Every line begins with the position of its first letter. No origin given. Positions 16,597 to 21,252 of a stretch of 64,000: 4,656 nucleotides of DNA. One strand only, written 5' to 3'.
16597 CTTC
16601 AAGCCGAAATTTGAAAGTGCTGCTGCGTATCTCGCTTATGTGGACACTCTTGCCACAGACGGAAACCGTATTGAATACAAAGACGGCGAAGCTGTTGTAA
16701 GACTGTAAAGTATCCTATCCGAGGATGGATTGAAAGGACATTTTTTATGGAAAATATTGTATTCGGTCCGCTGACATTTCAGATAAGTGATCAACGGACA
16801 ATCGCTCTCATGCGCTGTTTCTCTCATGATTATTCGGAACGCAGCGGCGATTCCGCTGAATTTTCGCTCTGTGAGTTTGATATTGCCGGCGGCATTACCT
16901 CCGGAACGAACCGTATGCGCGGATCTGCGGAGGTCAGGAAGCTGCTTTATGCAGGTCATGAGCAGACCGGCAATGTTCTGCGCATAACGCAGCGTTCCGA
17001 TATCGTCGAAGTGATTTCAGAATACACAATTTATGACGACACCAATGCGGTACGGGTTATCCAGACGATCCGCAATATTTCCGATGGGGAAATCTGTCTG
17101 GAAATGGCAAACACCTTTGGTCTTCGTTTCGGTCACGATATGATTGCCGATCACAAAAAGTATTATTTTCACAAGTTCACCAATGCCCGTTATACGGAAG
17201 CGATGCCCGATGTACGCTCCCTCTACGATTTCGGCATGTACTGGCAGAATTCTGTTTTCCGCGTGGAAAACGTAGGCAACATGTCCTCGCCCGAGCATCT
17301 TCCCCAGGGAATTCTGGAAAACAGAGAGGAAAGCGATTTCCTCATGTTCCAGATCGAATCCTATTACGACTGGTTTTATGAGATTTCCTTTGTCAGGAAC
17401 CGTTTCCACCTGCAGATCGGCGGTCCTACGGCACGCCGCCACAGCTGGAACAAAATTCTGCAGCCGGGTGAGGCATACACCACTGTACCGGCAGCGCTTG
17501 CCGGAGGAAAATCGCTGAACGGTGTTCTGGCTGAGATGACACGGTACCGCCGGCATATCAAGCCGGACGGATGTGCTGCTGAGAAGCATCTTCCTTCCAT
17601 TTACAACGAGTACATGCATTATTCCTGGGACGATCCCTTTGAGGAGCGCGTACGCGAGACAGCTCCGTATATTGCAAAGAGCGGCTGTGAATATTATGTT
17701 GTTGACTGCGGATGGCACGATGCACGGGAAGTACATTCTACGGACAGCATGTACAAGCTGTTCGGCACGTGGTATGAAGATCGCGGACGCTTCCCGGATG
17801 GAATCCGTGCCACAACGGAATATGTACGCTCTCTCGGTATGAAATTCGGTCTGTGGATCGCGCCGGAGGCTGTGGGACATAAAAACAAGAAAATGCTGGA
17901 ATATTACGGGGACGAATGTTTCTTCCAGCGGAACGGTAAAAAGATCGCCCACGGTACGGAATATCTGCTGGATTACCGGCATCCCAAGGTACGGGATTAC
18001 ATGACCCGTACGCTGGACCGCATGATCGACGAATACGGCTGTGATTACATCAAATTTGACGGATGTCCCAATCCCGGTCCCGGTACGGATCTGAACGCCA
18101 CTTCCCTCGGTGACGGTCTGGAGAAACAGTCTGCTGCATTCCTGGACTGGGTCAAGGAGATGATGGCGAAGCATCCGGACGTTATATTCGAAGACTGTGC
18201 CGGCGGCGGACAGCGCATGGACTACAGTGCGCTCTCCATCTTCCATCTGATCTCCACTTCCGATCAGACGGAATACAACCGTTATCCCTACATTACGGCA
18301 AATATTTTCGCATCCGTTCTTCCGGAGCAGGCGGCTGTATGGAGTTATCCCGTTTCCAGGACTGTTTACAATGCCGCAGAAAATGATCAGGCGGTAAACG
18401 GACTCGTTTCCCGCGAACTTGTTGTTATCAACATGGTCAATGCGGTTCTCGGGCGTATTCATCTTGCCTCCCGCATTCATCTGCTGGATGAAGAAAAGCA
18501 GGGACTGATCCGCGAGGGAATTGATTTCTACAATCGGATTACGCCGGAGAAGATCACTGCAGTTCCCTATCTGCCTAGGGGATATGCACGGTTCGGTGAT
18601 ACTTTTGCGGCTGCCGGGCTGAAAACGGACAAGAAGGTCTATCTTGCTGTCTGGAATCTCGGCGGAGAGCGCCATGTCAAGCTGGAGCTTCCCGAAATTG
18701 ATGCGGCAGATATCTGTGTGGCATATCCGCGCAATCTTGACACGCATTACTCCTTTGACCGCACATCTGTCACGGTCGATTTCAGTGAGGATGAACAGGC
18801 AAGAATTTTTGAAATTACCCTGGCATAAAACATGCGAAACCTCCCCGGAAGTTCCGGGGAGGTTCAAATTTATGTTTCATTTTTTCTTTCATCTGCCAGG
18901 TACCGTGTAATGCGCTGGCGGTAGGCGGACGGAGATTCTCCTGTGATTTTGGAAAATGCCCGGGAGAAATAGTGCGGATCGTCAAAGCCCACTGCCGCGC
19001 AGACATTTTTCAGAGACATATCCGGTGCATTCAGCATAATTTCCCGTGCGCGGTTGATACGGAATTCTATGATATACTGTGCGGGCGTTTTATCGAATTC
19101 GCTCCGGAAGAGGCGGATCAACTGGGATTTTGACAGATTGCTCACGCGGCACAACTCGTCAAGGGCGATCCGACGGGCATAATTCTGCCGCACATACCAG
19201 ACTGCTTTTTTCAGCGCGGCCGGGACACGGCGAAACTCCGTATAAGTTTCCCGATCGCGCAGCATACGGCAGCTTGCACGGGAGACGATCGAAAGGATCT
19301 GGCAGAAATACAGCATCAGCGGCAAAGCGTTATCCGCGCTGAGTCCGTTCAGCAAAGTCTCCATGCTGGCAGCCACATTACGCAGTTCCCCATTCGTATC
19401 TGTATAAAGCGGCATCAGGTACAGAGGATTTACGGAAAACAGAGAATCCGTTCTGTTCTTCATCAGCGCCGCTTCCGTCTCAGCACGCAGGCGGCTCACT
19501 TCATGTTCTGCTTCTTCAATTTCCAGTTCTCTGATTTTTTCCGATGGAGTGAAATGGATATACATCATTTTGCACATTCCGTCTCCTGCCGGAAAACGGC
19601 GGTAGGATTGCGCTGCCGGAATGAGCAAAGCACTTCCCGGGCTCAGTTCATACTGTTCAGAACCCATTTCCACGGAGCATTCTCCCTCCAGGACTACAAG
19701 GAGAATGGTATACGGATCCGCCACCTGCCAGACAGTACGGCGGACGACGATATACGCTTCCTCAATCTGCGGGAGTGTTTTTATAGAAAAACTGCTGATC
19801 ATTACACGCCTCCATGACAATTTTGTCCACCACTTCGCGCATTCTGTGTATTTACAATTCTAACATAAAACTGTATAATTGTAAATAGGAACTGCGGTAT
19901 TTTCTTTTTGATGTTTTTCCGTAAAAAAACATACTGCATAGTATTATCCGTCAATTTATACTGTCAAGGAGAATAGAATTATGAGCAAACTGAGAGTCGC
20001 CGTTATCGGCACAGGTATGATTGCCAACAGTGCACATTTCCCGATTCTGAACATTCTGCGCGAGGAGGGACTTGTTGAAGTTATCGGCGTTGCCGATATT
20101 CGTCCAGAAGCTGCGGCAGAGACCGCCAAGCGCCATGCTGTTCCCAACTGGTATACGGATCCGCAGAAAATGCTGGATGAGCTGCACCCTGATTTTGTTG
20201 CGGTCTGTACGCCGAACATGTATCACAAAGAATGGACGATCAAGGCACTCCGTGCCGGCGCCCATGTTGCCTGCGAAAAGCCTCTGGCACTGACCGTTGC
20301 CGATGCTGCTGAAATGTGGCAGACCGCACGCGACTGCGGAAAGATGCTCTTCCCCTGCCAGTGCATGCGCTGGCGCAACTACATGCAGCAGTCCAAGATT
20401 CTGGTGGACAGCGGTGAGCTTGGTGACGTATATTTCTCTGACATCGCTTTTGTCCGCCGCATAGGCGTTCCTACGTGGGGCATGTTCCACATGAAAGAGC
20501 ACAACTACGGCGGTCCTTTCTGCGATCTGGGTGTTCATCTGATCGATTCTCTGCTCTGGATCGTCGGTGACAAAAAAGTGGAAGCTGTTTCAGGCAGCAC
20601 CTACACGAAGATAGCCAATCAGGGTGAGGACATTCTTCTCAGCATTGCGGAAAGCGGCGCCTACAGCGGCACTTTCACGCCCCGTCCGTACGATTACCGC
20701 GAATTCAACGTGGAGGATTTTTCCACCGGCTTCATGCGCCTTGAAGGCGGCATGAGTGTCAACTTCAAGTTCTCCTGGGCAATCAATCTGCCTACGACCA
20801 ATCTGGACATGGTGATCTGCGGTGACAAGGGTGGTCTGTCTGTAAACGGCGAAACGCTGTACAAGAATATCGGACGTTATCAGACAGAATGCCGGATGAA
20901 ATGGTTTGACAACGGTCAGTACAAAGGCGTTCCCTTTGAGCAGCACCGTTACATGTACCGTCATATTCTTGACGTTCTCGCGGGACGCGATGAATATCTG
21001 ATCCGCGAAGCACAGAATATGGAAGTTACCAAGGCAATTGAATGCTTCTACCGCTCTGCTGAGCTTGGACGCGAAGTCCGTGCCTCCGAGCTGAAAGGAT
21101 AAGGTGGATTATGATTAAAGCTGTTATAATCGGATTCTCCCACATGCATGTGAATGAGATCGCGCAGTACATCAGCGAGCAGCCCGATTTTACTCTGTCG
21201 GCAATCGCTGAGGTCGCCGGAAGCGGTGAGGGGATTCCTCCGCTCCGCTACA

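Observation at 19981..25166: Four-gene operon: two Gfo/Idh/MocA dehydrogenases + activase + short glycyl radical enzyme, in a glycoside-catabolic neighbourhood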

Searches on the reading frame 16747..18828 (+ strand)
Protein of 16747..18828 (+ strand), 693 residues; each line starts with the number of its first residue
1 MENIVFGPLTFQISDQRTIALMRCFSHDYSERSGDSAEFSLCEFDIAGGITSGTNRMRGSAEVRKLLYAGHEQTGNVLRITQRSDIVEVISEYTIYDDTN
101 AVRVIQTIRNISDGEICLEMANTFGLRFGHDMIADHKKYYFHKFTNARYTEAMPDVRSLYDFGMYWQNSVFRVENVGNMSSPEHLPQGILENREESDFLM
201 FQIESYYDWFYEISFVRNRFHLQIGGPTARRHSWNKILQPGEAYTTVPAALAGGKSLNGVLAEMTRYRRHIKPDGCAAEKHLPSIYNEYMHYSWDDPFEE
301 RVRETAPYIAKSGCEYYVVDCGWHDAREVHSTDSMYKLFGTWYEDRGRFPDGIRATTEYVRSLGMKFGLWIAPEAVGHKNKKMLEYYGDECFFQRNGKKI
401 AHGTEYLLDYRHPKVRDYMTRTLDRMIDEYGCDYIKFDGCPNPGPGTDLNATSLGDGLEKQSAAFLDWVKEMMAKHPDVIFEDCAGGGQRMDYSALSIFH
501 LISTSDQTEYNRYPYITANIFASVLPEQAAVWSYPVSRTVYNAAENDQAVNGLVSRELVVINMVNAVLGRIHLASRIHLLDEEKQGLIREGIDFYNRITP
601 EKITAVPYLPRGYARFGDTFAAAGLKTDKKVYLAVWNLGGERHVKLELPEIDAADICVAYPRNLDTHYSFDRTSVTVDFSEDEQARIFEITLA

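Call 3: search_protein_families(library=pfam, proteins=[window:16747-18828:+])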
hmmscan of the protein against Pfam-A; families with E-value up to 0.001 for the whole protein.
window:16747-18828:+ (693 aa): 2 families
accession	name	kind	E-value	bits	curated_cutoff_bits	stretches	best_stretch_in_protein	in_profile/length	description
PF02065.24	Melibiase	-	4.1e-31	108.7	27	1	257-509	16-263/347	Melibiase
PF01055.32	Glyco_hydro_31_2nd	-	5.7e-06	26.3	23.5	1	314-441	38-159/328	Glycosyl hydrolases family 31 TIM-barrel domain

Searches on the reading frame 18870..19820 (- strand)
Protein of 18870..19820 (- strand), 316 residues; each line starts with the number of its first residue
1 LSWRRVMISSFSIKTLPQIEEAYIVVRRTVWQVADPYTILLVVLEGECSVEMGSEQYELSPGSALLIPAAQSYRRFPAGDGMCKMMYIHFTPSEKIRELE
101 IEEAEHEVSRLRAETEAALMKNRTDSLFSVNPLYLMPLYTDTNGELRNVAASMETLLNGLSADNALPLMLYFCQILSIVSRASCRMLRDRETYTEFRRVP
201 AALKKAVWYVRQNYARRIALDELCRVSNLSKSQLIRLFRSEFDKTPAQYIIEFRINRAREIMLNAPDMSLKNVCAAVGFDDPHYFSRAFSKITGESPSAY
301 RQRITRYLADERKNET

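Call 3: search_protein_families(library=pfam, proteins=[window:18870-19820:-])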
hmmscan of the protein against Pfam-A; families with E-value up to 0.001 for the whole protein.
window:18870-19820:- (316 aa): 5 families
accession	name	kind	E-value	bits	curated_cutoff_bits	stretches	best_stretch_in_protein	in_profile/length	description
PF12833.13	HTH_18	-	4.4e-24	85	33.6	1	223-303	1-80/80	Helix-turn-helix domain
PF00165.29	HTH_AraC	-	2.5e-21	75.7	26.6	2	267-302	8-42/42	Bacterial regulatory helix-turn-helix proteins, AraC family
PF02311.25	AraC_binding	-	5.3e-06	26.7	21.1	1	36-100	22-86/135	AraC-like ligand binding domain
PF07883.17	Cupin_2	-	1.4e-05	25.2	27.2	1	36-88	17-69/70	Cupin domain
PF21621.3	MPI_cupin_dom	-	0.00012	22.4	27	1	39-71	31-63/79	Mannose-6-phosphate isomerase, cupin domain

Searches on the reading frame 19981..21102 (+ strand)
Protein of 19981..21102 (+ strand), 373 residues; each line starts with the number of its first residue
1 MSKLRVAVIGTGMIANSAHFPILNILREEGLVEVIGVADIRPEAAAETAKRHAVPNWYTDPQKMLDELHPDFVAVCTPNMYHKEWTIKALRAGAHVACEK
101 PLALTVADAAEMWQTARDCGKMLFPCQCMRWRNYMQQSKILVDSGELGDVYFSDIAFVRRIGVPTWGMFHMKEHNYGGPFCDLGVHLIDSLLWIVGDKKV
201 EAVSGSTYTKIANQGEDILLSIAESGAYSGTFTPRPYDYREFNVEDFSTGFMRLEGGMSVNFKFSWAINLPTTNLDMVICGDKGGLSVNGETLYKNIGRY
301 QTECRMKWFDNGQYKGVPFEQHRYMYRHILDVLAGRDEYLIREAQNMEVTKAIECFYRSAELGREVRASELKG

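Call 3: search_protein_families(library=pfam, proteins=[window:19981-21102:+])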
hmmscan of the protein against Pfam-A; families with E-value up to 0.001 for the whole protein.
window:19981-21102:+ (373 aa): 3 families
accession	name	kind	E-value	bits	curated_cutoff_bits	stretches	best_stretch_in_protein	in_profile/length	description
PF01408.29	GFO_IDH_MocA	-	1.2e-27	97.4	24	1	4-124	1-117/120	Oxidoreductase family, NAD-binding Rossmann fold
PF22725.1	GFO_IDH_MocA_C3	-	1.7e-17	64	27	1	136-286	2-123/124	GFO/IDH/MocA C-terminal domain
PF02894.22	GFO_IDH_MocA_C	-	2.4e-11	44.3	22.9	1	141-366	3-216/218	Oxidoreductase family, C-terminal alpha/beta domain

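Call 5: search_protein_families(library=ncbifam, proteins=[window:19981-21102:+], max_evalue=0.00001)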
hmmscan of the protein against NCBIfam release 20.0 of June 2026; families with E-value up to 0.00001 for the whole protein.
window:19981-21102:+ (373 aa): 9 families
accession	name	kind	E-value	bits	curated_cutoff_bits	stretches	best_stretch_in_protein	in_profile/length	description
NF040723.1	UDP-GlcNAcDh_Arch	equivalog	1e-24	87.6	450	1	4-217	1-197/302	UDP-N-acetylglucosamine 3-dehydrogenase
TIGR04380.1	myo_inos_iolG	equivalog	4.3e-24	85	355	1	3-202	1-192/330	inositol 2-dehydrogenase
NF052479.1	LevoglcsnDh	equivalog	2.1e-21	76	650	1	1-212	1-217/386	levoglucosan dehydrogenase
NF008607.0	PRK11579.1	subfamily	1.8e-18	66.7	330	1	3-198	4-192/346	oxidoreductase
NF007574.0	PRK10206.1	equivalog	9.3e-15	54.5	352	1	4-197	3-189/345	oxidoreductase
NF052679.1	InsChiInosDhIolG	equivalog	3.7e-14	52.5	540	1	4-199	3-189/343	bifunctional inositol 2-dehydrogenase/D-chiro-inositol 1-dehydrogenase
NF058563.1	BT_2159_fam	equivalog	3e-11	42.9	650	1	5-195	2-183/350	disaccharide 3-dehydrogenase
NF041392.1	XylDh_Gfo6_Halo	equivalog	7.2e-11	41.5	350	1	3-151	16-164/350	D-xylose 1-dehydrogenase Gfo6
NF058561.1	BT_2158_fam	equivalog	3.8e-09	35.6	750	1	3-117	35-144/487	glycoside 3-dehydrogenase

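Call 36: search_solved_structures(query=window:19981-21102:+, max_evalue=1e-10)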
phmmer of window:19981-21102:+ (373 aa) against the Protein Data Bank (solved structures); distinct sequences matched with E-value up to 1e-10: 44.
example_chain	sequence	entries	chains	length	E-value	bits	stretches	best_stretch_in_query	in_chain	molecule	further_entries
7xr9_A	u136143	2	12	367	4e-51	177.4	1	1-361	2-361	DgpA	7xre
9m3d_B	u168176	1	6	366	4.3e-49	170.7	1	1-369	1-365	DgpA1 from W974-1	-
3e18_A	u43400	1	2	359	9.7e-23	83.9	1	4-217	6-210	oxidoreductase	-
3cea_A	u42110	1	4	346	1.4e-18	70.2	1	3-207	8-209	Myo-inositol 2-dehydrogenase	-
2glx_A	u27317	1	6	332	3.6e-17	65.6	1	22-218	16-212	1,5-anhydro-D-fructose reductase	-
3ezy_A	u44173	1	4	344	9.4e-17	64.2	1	3-203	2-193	Dehydrogenase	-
5a02_A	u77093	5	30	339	4.5e-16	62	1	6-201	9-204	ALDOSE-ALDOSE OXIDOREDUCTASE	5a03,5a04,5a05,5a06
3kux_A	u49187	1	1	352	2.1e-15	59.8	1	2-196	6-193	Putative oxidoreductase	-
3q2i_A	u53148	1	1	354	7.5e-15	58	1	3-217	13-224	dehydrogenase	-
4had_A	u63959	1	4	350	1e-14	57.5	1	2-201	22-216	Probable oxidoreductase protein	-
3gdo_A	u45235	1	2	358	1.5e-14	57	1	3-200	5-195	Uncharacterized oxidoreductase yvaA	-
3gfg_A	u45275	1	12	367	1.8e-14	56.7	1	3-200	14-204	Uncharacterized oxidoreductase yvaA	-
3hnp_A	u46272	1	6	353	2.6e-14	56.2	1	4-197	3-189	Oxidoreductase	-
9m37_A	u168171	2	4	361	6.1e-14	55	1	63-218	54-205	P581a DgpA2 and isoorientin complex structure | Gfo/Idh/MocA family protein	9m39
7wzd_A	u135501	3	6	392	1e-13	54.3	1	5-230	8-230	4,5-dihydroxyphthalate dehydrogenase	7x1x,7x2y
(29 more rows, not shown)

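Call 54: search_solved_structures(query=window:19981-21102:+, max_evalue=1e-40, show_alignments=2)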
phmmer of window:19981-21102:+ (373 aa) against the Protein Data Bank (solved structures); distinct sequences matched with E-value up to 1e-40: 2.
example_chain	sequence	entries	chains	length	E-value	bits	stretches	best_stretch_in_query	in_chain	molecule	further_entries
7xr9_A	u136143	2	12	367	4e-51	177.4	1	1-361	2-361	DgpA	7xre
9m3d_B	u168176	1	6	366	4.3e-49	170.7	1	1-369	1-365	DgpA1 from W974-1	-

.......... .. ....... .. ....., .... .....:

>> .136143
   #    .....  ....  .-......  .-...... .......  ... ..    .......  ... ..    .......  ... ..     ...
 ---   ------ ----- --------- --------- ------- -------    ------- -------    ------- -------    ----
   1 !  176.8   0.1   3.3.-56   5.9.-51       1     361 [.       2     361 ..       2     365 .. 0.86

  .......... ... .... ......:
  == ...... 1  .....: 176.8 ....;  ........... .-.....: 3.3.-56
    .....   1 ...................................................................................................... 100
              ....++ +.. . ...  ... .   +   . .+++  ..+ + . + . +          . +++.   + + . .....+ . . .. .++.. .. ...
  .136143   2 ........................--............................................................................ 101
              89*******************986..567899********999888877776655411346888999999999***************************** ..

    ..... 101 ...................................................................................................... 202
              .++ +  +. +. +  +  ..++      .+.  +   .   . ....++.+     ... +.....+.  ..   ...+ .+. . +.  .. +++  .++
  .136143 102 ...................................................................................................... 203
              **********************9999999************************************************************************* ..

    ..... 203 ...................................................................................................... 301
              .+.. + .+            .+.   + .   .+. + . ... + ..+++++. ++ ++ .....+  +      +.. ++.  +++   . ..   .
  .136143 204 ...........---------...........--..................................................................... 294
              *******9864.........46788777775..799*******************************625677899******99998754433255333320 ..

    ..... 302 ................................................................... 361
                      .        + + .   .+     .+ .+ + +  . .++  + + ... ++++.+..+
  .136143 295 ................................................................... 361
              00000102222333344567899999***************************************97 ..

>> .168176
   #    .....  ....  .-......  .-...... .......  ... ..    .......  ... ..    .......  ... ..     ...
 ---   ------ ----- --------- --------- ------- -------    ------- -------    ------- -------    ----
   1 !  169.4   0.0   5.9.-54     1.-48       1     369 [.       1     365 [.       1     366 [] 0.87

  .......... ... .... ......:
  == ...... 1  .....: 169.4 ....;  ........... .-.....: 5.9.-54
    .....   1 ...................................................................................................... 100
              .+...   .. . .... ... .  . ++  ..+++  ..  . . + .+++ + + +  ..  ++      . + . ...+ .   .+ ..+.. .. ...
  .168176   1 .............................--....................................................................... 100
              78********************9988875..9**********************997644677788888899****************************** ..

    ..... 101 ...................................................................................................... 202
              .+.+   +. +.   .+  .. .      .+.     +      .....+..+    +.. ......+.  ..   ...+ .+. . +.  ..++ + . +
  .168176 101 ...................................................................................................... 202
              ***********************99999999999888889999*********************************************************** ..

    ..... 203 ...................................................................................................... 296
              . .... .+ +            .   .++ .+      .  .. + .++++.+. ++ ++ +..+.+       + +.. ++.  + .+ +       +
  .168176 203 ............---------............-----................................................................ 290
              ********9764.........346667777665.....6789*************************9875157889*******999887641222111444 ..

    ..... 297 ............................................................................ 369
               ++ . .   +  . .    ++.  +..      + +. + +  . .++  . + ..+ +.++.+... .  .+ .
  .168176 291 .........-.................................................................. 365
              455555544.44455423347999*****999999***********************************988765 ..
